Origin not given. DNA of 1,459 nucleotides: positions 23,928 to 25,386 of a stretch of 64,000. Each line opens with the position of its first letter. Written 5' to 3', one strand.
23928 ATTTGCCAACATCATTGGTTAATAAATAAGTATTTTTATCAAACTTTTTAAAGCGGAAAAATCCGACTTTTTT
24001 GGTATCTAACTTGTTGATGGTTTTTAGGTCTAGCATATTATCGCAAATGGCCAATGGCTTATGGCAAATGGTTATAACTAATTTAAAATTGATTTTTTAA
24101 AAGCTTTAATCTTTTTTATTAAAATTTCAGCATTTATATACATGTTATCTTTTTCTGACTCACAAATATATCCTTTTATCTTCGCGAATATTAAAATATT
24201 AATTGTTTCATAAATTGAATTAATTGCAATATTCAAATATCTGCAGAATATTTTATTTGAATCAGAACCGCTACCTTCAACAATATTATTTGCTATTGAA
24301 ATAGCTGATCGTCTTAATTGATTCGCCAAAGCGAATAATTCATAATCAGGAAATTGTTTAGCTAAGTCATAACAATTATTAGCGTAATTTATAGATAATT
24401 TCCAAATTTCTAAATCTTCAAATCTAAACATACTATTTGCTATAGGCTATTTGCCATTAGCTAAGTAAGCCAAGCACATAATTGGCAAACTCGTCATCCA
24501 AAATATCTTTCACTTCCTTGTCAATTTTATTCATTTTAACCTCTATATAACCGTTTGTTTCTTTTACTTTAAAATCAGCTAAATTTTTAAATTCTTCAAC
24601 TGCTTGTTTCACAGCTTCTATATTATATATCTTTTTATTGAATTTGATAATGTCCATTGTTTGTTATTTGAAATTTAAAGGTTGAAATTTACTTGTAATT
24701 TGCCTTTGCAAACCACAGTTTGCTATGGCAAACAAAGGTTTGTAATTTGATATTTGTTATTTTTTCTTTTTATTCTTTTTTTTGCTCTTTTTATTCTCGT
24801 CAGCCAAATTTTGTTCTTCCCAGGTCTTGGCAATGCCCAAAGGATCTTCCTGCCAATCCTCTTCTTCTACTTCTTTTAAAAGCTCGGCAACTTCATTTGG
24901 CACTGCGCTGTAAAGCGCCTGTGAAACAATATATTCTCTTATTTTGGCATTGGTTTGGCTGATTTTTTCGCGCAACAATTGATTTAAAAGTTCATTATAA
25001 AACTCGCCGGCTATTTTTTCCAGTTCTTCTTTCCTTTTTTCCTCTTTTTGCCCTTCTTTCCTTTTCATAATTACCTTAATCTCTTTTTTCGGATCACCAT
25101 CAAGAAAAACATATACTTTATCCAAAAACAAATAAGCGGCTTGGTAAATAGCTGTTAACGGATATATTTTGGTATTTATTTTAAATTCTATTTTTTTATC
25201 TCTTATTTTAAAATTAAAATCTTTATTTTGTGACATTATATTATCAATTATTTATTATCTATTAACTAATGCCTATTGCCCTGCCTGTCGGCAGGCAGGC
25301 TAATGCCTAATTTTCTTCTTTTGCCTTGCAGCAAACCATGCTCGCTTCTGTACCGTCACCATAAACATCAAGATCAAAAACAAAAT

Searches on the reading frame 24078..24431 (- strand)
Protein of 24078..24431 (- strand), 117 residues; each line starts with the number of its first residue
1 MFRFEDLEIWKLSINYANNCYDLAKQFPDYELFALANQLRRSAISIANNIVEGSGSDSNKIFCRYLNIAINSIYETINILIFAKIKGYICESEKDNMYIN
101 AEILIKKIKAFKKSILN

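Call 11: search_protein_families(library=pfam, proteins=[window:24078-24431:-], max_evalue=0.01)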
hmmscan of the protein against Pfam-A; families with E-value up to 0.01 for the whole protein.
window:24078-24431:- (117 aa): 1 family
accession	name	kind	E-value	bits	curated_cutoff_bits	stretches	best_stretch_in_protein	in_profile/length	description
PF05635.17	23S_rRNA_IVP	-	2.4e-28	98.9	33.8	1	5-109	1-105/106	23S rRNA-intervening sequence protein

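Call 12: search_protein_families(library=ncbifam, proteins=[window:24078-24431:-], max_evalue=0.01)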
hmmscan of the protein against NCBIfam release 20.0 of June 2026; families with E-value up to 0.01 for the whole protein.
window:24078-24431:- (117 aa): 3 families
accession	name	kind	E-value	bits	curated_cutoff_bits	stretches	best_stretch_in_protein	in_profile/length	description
TIGR02436.1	TIGR02436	subfamily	1.9e-27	95.6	24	1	9-115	1-108/109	four helix bundle protein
NF008911.0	PRK12275.1-2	subfamily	8.1e-23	81.2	137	1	3-106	3-106/118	hypothetical protein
NF008912.0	PRK12275.1-6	subfamily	5.8e-18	65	124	1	3-114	2-110/117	hypothetical protein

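Call 15: find_encoding_contigs(protein=window:24078-24431:-, flank=10000, max_places=10)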
Protein window:24078-24431:- (117 aa): no gene with exactly this product is on record in the collection.

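Call 69: search_solved_structures(query=window:24078-24431:-, max_evalue=0.01)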
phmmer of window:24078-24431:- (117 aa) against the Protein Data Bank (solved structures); distinct sequences matched with E-value up to 0.01: 1.
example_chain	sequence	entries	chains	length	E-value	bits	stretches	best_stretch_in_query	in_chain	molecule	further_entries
2gsc_A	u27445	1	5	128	2.5e-12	50.5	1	5-111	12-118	Putative uncharacterized protein XCC0516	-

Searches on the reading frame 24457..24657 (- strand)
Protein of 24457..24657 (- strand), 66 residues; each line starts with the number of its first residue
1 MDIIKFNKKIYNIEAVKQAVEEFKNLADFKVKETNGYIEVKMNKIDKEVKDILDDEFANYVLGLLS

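Call 11: search_protein_families(library=pfam, proteins=[window:24457-24657:-], max_evalue=0.01)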
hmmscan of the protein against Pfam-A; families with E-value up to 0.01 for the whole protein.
window:24457-24657:- (66 aa): 0 families

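Call 12: search_protein_families(library=ncbifam, proteins=[window:24457-24657:-], max_evalue=0.01)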
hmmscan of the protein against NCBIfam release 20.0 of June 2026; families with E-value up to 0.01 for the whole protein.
window:24457-24657:- (66 aa): 2 families
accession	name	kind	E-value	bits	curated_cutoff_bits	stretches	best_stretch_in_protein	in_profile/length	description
NF038315.1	HxsD_rel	equivalog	1.9e-21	76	41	1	4-65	1-61/62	HxsD-like protein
TIGR03976.1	chp_LLNDYxLRE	equivalog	0.0014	19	50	1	6-61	1-59/90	His-Xaa-Ser system protein HxsD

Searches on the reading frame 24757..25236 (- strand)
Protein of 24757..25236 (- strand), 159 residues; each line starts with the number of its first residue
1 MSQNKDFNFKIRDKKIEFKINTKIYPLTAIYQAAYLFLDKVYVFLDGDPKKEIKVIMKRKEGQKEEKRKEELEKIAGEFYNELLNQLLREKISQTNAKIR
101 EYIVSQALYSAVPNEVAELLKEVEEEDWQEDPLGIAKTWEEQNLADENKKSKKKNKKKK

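Call 11: search_protein_families(library=pfam, proteins=[window:24757-25236:-], max_evalue=0.01)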
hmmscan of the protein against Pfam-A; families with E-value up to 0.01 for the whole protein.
window:24757-25236:- (159 aa): 1 family
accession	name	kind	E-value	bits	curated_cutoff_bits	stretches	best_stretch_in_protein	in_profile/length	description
PF08628.17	Nexin_C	-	0.0051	17.6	22.3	0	93-155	19-73/110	Sorting nexin C terminal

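Call 12: search_protein_families(library=ncbifam, proteins=[window:24757-25236:-], max_evalue=0.01)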
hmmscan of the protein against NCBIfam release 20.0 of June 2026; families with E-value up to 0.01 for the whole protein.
window:24757-25236:- (159 aa): 1 family
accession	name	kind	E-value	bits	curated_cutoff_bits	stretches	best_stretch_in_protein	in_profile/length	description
TIGR03976.1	chp_LLNDYxLRE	equivalog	8.4e-18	64.5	50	1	20-111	1-87/90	His-Xaa-Ser system protein HxsD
